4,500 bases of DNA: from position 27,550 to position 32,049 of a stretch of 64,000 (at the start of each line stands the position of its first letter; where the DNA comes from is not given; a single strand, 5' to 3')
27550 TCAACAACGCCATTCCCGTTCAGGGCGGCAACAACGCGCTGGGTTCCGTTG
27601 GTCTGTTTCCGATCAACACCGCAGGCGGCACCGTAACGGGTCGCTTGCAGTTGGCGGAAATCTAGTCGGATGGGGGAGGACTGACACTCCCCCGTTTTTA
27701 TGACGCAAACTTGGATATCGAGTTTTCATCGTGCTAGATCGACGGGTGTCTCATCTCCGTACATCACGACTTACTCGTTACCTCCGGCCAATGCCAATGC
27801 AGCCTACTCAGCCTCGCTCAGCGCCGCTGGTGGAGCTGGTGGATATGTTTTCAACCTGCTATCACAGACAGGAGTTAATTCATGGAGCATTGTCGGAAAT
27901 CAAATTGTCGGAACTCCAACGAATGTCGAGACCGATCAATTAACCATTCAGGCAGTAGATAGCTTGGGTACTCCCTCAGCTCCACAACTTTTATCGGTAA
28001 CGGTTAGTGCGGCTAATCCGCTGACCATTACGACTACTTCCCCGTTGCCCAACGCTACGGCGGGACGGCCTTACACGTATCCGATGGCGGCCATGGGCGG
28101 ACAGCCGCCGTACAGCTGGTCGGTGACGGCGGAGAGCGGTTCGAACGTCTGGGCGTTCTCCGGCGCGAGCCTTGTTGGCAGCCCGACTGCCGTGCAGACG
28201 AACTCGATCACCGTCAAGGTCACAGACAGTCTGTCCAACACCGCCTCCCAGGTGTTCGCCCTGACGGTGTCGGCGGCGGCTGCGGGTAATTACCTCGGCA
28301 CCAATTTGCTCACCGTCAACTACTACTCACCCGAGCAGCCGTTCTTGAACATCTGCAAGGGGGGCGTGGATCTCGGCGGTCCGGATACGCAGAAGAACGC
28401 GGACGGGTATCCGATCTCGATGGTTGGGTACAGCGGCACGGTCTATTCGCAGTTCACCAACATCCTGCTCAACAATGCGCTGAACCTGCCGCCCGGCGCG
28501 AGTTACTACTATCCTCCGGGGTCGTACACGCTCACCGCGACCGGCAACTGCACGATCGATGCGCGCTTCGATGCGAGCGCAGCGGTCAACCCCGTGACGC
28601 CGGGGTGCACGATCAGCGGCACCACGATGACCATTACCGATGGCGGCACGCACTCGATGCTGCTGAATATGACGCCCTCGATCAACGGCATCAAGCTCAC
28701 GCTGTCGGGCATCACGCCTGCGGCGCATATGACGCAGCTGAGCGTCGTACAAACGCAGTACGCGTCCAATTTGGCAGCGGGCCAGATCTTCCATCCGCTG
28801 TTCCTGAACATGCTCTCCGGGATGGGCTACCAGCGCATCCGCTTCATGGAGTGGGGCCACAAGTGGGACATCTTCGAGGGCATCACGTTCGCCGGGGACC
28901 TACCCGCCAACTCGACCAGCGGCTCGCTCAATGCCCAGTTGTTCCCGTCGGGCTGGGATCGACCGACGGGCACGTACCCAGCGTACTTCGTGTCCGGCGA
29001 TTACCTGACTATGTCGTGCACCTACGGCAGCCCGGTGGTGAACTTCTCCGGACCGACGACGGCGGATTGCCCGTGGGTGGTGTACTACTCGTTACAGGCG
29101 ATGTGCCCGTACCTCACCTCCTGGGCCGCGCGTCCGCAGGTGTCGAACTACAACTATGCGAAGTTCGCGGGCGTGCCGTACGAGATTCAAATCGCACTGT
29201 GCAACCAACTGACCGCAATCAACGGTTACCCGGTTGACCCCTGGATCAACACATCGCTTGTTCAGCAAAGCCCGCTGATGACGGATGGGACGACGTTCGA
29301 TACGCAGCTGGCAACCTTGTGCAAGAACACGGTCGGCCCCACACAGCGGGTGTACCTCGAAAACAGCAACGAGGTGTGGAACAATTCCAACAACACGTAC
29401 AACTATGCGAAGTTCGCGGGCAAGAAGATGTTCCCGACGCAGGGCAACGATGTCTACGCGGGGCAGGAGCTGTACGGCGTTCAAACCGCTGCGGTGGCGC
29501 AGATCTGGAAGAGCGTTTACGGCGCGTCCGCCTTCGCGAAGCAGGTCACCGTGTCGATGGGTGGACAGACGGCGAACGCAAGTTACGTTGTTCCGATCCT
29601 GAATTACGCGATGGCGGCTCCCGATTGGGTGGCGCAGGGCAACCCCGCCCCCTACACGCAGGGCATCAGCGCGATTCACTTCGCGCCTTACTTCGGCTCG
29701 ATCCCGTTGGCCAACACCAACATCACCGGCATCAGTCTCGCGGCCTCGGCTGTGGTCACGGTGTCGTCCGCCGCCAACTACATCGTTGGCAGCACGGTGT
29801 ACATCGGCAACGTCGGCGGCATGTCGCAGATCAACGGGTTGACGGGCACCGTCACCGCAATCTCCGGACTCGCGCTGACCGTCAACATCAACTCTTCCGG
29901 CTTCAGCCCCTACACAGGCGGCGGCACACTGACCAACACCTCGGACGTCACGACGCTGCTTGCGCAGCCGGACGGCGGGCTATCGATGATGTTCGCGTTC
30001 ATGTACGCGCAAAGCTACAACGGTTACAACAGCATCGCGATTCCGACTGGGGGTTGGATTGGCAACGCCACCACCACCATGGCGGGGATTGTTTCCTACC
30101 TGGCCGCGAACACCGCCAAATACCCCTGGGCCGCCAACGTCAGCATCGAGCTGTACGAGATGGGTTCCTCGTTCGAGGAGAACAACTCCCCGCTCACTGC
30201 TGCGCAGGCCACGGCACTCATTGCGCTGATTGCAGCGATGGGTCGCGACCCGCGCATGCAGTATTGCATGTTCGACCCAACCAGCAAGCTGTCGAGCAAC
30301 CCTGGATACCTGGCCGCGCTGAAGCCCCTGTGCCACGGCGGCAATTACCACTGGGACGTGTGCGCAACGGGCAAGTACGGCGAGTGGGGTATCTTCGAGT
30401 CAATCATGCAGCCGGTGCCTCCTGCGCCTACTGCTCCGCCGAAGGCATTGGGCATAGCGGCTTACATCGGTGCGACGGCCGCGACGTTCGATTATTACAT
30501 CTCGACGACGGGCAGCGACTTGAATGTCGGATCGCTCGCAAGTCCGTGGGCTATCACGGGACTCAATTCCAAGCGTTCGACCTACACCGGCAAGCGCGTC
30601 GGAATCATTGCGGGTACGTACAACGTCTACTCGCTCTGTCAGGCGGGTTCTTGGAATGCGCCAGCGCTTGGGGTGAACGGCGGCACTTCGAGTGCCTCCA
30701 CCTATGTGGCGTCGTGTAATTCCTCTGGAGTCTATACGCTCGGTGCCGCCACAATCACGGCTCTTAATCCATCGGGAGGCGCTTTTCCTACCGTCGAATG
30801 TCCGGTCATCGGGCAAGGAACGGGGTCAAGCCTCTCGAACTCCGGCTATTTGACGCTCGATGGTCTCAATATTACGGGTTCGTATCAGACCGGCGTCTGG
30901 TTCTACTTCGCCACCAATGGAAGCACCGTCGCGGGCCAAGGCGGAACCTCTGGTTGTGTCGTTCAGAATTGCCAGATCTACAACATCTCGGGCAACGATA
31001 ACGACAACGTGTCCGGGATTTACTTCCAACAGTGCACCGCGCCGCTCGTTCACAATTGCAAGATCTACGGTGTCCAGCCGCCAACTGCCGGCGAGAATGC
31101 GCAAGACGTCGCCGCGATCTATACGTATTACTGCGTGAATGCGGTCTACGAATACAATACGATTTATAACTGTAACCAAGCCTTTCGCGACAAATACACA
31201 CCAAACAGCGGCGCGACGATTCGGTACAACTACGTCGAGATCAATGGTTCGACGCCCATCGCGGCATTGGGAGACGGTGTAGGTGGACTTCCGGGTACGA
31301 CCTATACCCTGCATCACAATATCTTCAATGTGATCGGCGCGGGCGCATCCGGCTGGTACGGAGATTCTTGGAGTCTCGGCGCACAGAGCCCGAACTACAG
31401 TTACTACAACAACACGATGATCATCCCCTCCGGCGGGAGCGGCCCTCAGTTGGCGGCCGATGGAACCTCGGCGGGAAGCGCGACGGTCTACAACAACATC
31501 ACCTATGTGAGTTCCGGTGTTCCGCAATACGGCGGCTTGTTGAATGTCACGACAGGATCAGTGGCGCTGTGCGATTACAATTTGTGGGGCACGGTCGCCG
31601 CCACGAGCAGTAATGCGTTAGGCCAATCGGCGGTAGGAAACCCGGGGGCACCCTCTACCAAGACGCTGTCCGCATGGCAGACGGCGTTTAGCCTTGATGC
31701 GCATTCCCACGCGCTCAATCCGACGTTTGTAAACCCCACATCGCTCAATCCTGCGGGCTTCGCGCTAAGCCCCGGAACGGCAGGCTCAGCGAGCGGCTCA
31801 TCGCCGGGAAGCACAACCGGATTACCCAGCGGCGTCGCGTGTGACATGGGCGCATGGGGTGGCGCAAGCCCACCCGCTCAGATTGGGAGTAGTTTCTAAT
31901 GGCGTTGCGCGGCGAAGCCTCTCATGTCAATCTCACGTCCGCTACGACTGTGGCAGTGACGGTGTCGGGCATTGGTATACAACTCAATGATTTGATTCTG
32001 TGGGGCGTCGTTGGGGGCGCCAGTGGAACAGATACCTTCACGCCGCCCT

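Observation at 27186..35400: GC-rich island (about 65-73 percent vs about 45-50 percent flanks) covering the receptor-binding-like genes, with a compositional break inside one gene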

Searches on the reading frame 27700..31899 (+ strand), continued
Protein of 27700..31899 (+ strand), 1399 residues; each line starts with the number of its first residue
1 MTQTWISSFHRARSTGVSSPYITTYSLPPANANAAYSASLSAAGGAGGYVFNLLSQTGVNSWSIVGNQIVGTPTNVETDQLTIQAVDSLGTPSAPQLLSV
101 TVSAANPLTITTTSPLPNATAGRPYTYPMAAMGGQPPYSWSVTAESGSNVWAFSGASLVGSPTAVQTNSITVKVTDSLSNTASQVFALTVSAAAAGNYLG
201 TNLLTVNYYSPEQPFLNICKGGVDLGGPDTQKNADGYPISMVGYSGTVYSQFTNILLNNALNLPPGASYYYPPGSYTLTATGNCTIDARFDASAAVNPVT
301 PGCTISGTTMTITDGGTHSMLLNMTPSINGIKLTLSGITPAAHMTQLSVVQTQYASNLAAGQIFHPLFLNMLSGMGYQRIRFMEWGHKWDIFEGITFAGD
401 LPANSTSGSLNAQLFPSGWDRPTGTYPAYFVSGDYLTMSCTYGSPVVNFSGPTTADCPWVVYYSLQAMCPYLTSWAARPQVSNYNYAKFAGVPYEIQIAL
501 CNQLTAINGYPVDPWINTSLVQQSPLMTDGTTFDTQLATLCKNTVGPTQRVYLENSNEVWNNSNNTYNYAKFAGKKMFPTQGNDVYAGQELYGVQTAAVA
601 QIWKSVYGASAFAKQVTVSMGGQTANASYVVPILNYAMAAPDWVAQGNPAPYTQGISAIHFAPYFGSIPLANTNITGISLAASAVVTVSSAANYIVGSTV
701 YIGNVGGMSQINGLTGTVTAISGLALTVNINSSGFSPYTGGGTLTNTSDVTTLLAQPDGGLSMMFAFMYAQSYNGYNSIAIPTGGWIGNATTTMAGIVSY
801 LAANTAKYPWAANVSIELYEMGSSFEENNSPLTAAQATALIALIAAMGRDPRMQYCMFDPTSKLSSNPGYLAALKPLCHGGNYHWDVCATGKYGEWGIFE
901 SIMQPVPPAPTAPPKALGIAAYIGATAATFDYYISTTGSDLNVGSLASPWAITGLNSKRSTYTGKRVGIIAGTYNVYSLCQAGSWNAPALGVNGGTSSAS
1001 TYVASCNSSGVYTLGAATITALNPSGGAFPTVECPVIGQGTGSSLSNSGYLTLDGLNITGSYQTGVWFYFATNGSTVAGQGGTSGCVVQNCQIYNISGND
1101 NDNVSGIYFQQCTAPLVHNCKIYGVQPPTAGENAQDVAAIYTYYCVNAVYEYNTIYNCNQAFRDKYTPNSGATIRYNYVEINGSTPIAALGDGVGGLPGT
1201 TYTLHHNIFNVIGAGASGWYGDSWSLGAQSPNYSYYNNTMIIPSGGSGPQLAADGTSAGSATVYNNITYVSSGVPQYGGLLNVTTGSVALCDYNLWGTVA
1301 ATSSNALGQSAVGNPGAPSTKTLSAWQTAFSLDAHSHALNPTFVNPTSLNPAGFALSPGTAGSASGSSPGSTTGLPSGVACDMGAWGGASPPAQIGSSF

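Call 14: find_related_loci(query=window:28300-31899:+, collection=viral_contigs, flank=10000)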
Query window:28300-31899:+ (1199 aa) in viral_contigs; peptide patterns used: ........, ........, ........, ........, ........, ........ (x = any residue, [..] = any of these).
3 stretches matched a pattern, but none encodes a relative of the query by tblastn (E <= 1e-3).

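Call 23: find_homologous_proteins(query=window:28300-31899:+)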
Query window:28300-31899:+ (1199 aa): 19 proteins with E <= 0.001 among 8000 candidates.
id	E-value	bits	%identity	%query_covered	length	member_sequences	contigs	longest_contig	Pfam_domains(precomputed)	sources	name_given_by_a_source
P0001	0.0e+0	2716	100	100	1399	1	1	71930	-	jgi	jgi:hypothetical protein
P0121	7.6e-53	198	29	60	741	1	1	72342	-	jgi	jgi:hypothetical protein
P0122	2.9e-48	183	31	39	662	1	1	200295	-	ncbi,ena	-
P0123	3.0e-46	176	33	39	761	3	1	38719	-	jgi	jgi:hypothetical protein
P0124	5.8e-46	175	30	39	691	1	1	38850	-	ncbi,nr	ncbi:MAG TPA: hypothetical protein VGV09_15825 [Steroidobacteraceae bacterium]|nr:hypothetical prote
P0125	8.2e-45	172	31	45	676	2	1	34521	-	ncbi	ncbi:MAG TPA: hypothetical protein VGM97_07980 [Steroidobacteraceae bacterium]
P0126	3.6e-44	170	31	39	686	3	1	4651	-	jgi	jgi:hypothetical protein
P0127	4.2e-44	169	31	39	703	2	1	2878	-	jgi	jgi:hypothetical protein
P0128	3.8e-43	166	32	39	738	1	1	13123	-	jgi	jgi:hypothetical protein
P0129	1.4e-41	161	30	39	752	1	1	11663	-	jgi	jgi:hypothetical protein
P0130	4.9e-40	156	31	39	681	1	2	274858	-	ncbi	ncbi:MAG: hypothetical protein WDM77_04580 [Steroidobacteraceae bacterium]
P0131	2.1e-37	147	37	23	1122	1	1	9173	PF05345.19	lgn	-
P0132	1.0e-35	142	30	39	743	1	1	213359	-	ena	-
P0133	1.4e-35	141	32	39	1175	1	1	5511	-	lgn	-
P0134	2.9e-33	133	33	17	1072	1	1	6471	PF13287.13,PF13290.14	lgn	-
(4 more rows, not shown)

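Call 24: find_encoding_contigs(protein=P0121, flank=10000, max_places=3)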
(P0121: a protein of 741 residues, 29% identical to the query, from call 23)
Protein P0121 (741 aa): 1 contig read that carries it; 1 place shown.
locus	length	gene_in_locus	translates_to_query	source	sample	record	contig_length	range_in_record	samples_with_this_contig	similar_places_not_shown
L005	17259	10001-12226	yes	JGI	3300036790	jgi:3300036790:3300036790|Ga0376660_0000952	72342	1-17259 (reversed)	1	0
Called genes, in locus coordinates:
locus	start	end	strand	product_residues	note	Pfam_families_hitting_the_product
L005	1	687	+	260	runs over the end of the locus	-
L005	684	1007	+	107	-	-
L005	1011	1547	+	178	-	-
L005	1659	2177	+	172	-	-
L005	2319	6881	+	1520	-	-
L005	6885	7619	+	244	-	-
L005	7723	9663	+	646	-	-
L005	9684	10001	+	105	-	PF07603:Lcl_C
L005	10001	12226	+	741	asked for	-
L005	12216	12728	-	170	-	PF00132:Hexapep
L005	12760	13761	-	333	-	PF01757:Acyl_transf_3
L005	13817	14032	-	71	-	-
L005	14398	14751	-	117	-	-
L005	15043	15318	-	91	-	PF13560:HTH_31 (weak)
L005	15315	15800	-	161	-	PF04002:RadC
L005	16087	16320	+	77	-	-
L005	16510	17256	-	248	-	-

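Call 25: find_encoding_contigs(protein=P0124, flank=6000, max_places=2)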
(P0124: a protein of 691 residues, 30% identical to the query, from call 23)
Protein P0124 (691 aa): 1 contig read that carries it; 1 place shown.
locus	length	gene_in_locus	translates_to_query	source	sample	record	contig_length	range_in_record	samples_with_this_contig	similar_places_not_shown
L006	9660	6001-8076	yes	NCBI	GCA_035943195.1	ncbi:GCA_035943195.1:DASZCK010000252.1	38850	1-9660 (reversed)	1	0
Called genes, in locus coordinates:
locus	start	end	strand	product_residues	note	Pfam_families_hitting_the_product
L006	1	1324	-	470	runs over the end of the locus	PF00282:Pyridoxal_deC, PF01212:Beta_elim_lyase (weak)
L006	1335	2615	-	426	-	PF01053:Cys_Met_Meta_PP, PF00155:Aminotran_1_2 (faint), PF01041:DegT_DnrJ_EryC1 (weak), PF00266:Aminotran_5 (weak)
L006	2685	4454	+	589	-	PF00501:AMP-binding, PF13193:AMP-binding_C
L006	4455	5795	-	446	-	PF01943:Polysacc_synt, PF13440:Polysacc_synt_3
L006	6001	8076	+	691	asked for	-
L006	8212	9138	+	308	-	PF13489:Methyltransf_23, PF08241:Methyltransf_11, PF13649:Methyltransf_25, PF08242:Methyltransf_12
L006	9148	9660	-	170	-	?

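Call 75: find_encoding_contigs(protein=P0001, flank=1000, max_places=2)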
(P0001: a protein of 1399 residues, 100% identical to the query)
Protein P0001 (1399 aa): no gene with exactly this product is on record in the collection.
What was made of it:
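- Tried and rejected: Looking up the window's own 1399-aa protein to recover the sample and full contig failed because it is not on record (call 75).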

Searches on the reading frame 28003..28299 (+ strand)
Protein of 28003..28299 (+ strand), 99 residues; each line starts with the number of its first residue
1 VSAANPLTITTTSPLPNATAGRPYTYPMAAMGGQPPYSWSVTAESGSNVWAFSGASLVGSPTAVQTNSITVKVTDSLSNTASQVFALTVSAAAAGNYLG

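Call 88: search_protein_families(library=pfam, proteins=[window:28003-28299:+], max_evalue=10)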
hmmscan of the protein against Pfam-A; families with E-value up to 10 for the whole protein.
window:28003-28299:+ (99 aa): 2 families
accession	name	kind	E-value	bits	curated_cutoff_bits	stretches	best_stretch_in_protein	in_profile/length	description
PF05345.18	He_PIG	-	0.00018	22.3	24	1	8-90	3-96/96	Putative Ig domain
PF23549.1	Zn_ribbon_GRF_2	-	0.18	12.1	27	1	5-25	9-30/45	GRF-like zinc ribbon domain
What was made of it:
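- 28041..30400 (+): High-GC3 patch B. It comprises the second Ig-like domain plus a roughly 730-aa uncharacterised module (aa 193-925) of the 1399-aa protein. The left junction is at 28041 (support 28020-28110). The right junction is at about 30200-30430. Ig2 matches He_PIG with E = 1.8e-4, below the gathering score (call 88).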
